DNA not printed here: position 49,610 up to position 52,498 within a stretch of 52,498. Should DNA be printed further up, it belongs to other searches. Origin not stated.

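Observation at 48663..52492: Translationally coupled 910-aa P-loop NTPase and 366-aa helical/winged-helix partner: candidate uncharacterised two-gene NTPase system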

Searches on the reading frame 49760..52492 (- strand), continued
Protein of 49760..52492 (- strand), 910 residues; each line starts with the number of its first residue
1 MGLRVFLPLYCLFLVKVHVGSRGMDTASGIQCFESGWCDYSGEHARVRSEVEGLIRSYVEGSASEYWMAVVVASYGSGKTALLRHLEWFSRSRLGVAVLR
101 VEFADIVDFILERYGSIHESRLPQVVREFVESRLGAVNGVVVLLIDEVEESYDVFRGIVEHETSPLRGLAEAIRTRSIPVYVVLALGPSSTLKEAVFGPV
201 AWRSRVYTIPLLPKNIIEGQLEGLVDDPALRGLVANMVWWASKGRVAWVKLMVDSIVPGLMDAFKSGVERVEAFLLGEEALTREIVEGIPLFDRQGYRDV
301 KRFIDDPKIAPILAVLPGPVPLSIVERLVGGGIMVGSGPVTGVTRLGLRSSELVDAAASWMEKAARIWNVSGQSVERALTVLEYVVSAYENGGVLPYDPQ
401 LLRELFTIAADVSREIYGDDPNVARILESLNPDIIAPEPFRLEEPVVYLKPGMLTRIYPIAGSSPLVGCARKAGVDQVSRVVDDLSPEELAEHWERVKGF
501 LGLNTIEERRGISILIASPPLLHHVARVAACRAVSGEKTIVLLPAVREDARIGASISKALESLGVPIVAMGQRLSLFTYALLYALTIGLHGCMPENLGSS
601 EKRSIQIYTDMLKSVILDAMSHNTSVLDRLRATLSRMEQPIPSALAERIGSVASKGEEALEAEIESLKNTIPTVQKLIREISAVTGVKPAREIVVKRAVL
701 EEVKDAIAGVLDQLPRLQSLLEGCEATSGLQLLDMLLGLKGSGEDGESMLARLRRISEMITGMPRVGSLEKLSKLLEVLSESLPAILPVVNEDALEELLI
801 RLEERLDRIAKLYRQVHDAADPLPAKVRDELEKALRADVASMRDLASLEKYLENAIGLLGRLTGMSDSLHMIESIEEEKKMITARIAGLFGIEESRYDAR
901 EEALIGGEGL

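Call 91: find_encoding_contigs(protein=P0043, flank=9000, max_places=1)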
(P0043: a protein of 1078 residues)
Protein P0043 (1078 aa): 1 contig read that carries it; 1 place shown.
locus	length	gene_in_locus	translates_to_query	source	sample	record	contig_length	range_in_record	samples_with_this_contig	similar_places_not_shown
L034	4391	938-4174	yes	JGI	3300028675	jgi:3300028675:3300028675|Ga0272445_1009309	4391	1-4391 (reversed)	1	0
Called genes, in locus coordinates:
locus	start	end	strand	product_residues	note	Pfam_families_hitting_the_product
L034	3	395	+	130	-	?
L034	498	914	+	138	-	PF14489:QueF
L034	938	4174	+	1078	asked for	-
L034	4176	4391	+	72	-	?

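Call 92: find_encoding_contigs(protein=P0079, flank=9000, max_places=1)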
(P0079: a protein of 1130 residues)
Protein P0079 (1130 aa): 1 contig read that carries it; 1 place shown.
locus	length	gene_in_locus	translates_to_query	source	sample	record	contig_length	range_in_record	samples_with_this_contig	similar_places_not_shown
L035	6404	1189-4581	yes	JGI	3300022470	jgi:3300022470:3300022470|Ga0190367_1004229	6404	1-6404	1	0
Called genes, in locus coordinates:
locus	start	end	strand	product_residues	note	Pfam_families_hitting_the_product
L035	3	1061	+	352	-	?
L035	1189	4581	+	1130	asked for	-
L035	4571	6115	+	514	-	-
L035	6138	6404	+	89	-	?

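Call 93: find_encoding_contigs(protein=P0076, flank=9000, max_places=1)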
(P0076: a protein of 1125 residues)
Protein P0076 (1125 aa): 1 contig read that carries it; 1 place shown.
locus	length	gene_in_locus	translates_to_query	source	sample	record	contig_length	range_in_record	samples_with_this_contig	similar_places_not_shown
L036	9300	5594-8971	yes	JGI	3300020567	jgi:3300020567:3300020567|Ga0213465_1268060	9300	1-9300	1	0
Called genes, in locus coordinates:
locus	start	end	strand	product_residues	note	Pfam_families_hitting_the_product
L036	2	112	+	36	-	?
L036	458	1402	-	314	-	-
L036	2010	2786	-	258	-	PF09520:HinfI (faint)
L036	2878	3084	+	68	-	PF15937:PrlF_antitoxin (weak), PF04014:MazE_antitoxin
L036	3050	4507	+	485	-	PF00145:DNA_methylase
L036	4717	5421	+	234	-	PF00730:HhH-GPD, PF00633:HHH (weak)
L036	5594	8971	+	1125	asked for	-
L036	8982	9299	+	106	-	?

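Call 108: find_related_loci(query=A1, collection=viral_contigs, flank=8000)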
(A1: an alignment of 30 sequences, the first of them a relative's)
Query A1 (887 aa) in viral_contigs; peptide patterns used: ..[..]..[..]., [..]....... (x = any residue, [..] = any of these).
588 stretches matched a pattern, but none encodes a relative of the query by tblastn (E <= 1e-3).

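Call 110: fold_search(model_id=the predicted structure, library=viral)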
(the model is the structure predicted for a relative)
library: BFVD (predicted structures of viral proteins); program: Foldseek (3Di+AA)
matches with E <= 10: 641; with E <= 0.001: 12
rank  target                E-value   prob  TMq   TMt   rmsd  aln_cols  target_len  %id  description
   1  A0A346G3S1            2.5e-05  1.00  0.20  0.34  18.4       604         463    7  (no name in the UniProt tables at hand)
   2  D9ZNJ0                9.6e-05  1.00  0.16  0.42  14.1       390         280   10  (no name in the UniProt tables at hand)
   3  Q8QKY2                2.2e-04  1.00  0.18  0.41  13.1       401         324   13  EsV-1-87 [Ectocarpus siliculosus virus 1 (isolate New Zealand/Kaikoura/1988)]
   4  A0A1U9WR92            2.6e-04  1.00  0.16  0.41  12.9       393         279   11  (no name in the UniProt tables at hand)
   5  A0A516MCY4            4.4e-04  1.00  0.16  0.38  11.9       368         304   10  (no name in the UniProt tables at hand)
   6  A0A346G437            4.6e-04  1.00  0.18  0.41  13.4       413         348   11  (no name in the UniProt tables at hand)
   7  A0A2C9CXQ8            5.7e-04  1.00  0.17  0.39   7.1       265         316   11  Sliding-clamp-loader large subunit [Yersinia phage fHe-Yen9-04]
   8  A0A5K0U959            6.8e-04  1.00  0.19  0.29  17.9       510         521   13  ATP-dependent metallopeptidase FtsH/Yme1/Tma family protein [Yasminevirus sp. GU-2018]
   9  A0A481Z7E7            7.1e-04  1.00  0.17  0.39   8.7       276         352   13  ATPase domain protein [Pithovirus LCPAC104]
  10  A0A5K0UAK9            8.9e-04  1.00  0.16  0.21   6.9       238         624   13  AAA+ ATPase domain-containing protein [Yasminevirus sp. GU-2018]
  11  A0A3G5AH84            9.3e-04  1.00  0.20  0.32  12.1       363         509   14  Uncharacterized protein [Sylvanvirus sp.]
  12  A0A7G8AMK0            9.7e-04  1.00  0.15  0.26   5.4       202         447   13  (no name in the UniProt tables at hand)
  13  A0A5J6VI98            1.2e-03  1.00  0.18  0.43  13.8       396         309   10  ATPase family protein [Megaviridae environmental sample]
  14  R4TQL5                1.3e-03  1.00  0.18  0.24  15.5       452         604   11  (no name in the UniProt tables at hand)
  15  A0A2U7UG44            1.5e-03  1.00  0.18  0.34  13.7       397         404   12  Replication factor C subunit [Pandoravirus macleodensis]
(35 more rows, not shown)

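Call 111: find_encoding_contigs(protein=P0033, flank=8000, max_places=1)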
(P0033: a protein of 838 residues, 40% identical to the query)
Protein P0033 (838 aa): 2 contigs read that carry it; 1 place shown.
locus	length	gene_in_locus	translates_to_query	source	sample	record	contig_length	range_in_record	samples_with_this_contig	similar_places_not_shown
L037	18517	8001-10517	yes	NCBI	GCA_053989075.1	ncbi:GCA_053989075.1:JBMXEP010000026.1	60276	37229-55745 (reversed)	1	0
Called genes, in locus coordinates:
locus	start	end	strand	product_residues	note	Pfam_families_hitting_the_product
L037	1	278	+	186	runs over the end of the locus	-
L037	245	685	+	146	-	-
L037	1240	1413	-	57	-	-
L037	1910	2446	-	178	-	PF05942:PaREP1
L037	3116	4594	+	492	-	PF22230:Csx1_CARF, PF09455:Csx1_HEPN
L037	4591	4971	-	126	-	PF02579:Nitro_FeMo-Co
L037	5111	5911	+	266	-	PF13230:GATase_4, PF13522:GATase_6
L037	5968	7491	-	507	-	PF00362:Integrin_beta (faint), PF00092:VWA (faint), PF13519:VWA_2 (weak), PF25106:VWA_4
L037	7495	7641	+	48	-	-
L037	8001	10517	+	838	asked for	-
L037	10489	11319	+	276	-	-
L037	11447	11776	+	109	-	PF05168:HEPN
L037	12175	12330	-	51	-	-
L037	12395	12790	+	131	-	PF24161:CCDC39 (faint), PF10046:BLOC1_2 (faint), PF10779:XhlA (weak)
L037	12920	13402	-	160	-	PF01850:PIN, PF13470:PIN_3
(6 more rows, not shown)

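Call 112: find_encoding_contigs(protein=P0030, flank=8000, max_places=1)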
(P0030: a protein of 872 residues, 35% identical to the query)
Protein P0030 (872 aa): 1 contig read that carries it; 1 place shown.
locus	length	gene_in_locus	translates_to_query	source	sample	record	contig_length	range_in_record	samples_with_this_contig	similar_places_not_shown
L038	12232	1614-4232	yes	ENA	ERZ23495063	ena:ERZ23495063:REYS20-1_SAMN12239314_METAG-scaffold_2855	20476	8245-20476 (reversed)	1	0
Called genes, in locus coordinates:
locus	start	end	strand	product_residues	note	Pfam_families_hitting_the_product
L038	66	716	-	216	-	PF02517:Rce1-like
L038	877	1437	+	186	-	PF00210:Ferritin, PF02915:Rubrerythrin, PF21349:RUBY_RBDX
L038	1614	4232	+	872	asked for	-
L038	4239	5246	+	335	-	-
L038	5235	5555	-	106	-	-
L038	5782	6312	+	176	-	-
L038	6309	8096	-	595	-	PF00749:tRNA-synt_1c, PF03950:tRNA-synt_1c_C, PF20974:tRNA-synt_1c_C2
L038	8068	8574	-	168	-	PF09891:DUF2118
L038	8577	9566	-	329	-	PF00348:polyprenyl_synt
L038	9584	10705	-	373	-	PF00478:IMPDH (faint), PF01070:FMN_dh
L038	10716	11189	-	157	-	PF13302:Acetyltransf_3 (weak), PF13527:Acetyltransf_9 (weak), PF00583:Acetyltransf_1, PF13673:Acetyltransf_10, PF13508:Acetyltransf_7, PF13523:Acetyltransf_8, PF08445:FR47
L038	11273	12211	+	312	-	PF03747:ADP_ribosyl_GH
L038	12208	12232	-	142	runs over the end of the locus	PF19289:PmbA_TldD_3rd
